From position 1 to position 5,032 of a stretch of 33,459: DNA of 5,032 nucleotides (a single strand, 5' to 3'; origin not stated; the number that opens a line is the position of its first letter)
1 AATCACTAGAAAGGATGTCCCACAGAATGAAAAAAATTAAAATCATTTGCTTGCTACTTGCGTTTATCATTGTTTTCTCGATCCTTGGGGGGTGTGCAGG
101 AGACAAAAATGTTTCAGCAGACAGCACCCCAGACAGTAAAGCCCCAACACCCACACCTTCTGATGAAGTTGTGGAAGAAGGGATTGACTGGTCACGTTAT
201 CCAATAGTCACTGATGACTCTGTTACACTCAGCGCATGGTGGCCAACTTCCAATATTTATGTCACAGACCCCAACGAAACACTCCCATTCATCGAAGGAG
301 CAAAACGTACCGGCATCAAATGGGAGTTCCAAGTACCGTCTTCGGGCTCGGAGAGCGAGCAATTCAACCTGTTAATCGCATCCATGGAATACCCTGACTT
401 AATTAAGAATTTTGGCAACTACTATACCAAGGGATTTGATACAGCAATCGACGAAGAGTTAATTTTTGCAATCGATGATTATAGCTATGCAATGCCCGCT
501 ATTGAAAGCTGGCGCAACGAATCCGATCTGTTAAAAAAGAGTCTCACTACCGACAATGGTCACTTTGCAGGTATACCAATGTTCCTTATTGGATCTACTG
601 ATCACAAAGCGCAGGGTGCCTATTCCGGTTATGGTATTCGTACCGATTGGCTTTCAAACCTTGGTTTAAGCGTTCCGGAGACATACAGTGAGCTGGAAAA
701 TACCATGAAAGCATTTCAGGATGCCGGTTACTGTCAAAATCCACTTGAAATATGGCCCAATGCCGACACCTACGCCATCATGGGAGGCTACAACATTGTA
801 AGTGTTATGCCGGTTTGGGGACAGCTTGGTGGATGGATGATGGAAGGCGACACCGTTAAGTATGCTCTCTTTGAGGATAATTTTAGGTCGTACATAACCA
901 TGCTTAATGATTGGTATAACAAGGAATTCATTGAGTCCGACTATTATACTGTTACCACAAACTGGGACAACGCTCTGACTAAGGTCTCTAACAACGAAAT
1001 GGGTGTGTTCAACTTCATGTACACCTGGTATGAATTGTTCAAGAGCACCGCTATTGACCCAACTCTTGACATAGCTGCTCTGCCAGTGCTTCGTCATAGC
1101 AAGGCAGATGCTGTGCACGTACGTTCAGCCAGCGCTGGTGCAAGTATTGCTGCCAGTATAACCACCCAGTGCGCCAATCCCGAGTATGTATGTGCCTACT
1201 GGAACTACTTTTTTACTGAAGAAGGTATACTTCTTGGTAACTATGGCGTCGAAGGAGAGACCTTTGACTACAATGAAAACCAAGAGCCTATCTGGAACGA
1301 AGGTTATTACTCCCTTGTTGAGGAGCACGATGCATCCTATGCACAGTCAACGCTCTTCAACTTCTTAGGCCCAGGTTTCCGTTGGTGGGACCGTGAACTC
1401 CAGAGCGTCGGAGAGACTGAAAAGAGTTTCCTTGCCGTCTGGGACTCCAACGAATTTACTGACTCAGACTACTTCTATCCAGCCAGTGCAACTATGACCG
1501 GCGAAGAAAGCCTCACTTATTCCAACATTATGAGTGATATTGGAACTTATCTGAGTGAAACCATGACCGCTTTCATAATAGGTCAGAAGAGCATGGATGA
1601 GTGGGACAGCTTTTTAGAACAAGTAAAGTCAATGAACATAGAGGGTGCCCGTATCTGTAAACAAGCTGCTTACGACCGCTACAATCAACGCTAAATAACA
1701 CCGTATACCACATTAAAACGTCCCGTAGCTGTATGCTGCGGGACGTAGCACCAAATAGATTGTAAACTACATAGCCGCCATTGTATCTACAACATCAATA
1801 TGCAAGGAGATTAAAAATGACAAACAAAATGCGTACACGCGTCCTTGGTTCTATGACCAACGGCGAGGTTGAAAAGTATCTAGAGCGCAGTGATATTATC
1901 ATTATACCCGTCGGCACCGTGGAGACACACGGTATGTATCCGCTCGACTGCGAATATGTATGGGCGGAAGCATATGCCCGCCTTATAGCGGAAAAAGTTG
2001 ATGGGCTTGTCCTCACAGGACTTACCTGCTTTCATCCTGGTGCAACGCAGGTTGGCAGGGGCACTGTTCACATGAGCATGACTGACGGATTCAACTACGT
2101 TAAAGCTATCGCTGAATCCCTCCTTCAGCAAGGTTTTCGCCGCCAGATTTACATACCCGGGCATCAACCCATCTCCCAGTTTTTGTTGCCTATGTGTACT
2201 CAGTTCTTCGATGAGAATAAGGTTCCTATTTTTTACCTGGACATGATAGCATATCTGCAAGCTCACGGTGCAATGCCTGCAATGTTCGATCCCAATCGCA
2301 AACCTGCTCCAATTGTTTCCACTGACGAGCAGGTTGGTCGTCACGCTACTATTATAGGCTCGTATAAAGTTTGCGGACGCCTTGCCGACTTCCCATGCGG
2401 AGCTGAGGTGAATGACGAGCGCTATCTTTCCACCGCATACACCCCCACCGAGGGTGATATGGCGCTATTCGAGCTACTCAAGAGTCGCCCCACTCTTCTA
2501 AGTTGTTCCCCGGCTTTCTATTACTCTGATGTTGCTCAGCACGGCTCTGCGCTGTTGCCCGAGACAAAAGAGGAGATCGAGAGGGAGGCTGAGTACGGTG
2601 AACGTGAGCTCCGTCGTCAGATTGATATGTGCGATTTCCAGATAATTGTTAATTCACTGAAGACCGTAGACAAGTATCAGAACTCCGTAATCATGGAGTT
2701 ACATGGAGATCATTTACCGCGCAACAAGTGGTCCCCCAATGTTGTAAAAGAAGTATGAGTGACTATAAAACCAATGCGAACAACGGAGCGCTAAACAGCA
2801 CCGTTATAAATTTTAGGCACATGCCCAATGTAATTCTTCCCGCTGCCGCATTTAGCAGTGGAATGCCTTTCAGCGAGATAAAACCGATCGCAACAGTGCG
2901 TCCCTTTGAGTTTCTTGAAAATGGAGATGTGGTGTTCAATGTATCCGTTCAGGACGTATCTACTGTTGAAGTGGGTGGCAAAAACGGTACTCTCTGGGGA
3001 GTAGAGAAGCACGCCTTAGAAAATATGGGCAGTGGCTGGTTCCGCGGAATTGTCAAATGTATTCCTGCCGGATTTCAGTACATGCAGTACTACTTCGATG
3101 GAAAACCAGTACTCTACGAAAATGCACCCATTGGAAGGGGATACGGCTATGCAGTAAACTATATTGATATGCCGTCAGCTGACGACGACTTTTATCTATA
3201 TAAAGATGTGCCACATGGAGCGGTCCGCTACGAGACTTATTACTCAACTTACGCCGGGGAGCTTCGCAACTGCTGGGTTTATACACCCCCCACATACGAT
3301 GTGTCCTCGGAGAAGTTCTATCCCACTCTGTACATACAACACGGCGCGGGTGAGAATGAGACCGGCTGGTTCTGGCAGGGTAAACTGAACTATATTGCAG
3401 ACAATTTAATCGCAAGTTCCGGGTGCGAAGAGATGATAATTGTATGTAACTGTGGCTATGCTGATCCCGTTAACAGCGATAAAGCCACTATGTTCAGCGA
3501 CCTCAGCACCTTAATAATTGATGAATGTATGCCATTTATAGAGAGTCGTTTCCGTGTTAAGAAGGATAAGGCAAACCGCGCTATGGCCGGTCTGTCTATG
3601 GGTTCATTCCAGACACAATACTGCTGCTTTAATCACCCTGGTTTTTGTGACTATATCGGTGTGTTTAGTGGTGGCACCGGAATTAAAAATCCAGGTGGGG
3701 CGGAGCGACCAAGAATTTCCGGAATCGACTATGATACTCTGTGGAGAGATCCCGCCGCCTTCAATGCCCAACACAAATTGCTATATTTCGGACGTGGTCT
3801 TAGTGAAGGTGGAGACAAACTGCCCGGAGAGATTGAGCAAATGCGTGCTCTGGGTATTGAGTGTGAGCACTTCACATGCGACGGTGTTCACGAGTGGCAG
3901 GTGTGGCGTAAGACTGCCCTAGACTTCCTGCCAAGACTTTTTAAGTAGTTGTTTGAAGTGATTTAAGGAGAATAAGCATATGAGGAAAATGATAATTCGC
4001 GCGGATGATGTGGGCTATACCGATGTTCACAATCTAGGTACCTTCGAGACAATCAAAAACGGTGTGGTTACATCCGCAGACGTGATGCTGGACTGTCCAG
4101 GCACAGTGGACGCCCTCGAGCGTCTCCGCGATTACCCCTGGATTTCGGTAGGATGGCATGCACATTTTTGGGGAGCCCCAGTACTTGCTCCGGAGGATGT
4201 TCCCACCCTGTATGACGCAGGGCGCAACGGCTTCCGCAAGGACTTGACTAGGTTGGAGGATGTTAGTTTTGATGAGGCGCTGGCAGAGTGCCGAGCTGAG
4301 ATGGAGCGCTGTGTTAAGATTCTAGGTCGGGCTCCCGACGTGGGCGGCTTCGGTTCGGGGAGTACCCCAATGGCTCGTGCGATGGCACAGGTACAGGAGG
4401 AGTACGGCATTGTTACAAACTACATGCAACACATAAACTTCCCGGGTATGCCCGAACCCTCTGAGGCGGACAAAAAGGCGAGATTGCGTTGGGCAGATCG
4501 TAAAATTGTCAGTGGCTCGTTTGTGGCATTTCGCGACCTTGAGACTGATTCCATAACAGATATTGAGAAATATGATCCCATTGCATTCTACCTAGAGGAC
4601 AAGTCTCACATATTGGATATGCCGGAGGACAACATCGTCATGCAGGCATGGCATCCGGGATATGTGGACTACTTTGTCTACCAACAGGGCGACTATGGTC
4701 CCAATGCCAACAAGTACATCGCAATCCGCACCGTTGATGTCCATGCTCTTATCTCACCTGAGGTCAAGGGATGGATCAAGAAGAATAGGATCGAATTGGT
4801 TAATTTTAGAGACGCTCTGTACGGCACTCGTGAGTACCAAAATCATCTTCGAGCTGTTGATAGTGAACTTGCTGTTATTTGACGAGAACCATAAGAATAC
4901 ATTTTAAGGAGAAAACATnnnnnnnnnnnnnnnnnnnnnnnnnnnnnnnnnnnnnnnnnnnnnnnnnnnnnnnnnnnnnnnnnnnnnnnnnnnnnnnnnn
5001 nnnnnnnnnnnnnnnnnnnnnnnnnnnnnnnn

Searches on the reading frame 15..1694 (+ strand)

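Call 33: search_protein_families(library=pfam, proteins=[window:15-1694:+], max_evalue=0.0001)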
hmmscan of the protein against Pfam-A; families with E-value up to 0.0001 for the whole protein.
window:15-1694:+ (559 aa): 1 family
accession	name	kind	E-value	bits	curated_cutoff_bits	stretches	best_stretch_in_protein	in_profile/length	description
PF01547.30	SBP_bac_1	-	4.6e-07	30.6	26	1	97-404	20-305/307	Bacterial extracellular solute-binding protein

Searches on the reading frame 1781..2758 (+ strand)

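Call 33: search_protein_families(library=pfam, proteins=[window:1781-2758:+], max_evalue=0.0001)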
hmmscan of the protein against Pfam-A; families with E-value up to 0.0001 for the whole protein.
window:1781-2758:+ (325 aa): 1 family
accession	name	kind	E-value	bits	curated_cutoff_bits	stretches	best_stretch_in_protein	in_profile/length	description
PF02633.19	Creatininase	-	7.5e-17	62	31.3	1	24-190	2-163/238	Creatinine amidohydrolase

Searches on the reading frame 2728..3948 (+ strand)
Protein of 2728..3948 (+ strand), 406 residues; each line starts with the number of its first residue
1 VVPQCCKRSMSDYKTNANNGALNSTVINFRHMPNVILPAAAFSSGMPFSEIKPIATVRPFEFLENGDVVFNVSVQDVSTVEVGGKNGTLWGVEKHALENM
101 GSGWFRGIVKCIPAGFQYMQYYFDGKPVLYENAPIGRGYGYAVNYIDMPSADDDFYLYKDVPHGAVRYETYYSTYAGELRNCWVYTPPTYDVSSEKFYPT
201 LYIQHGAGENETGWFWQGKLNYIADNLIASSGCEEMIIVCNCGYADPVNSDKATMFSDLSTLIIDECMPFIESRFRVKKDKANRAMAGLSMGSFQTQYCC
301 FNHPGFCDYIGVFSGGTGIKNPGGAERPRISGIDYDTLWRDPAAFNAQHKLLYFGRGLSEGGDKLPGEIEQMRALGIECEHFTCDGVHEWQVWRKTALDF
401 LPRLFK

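Call 33: search_protein_families(library=pfam, proteins=[window:2728-3948:+], max_evalue=0.0001)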
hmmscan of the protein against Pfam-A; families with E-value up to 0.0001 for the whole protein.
window:2728-3948:+ (406 aa): 1 family
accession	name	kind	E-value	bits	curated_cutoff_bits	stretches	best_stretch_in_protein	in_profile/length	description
PF00756.26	Esterase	-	1.5e-13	51.6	22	1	176-396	4-243/251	Putative esterase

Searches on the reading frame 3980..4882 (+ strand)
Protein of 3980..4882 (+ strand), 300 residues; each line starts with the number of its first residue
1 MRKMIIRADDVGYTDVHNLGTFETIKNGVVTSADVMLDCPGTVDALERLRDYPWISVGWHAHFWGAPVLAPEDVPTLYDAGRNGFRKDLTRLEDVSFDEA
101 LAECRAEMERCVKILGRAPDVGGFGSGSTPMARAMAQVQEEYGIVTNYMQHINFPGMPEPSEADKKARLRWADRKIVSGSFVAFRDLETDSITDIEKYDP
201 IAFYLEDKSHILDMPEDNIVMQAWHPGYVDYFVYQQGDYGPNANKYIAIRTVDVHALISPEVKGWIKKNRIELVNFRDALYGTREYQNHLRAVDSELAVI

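Call 33: search_protein_families(library=pfam, proteins=[window:3980-4882:+], max_evalue=0.0001)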
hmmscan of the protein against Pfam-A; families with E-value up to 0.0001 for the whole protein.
window:3980-4882:+ (300 aa): 1 family
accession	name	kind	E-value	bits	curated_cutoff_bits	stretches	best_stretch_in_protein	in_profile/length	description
PF04794.17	YdjC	-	5e-22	79.5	29.7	1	3-267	1-265/266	YdjC-like protein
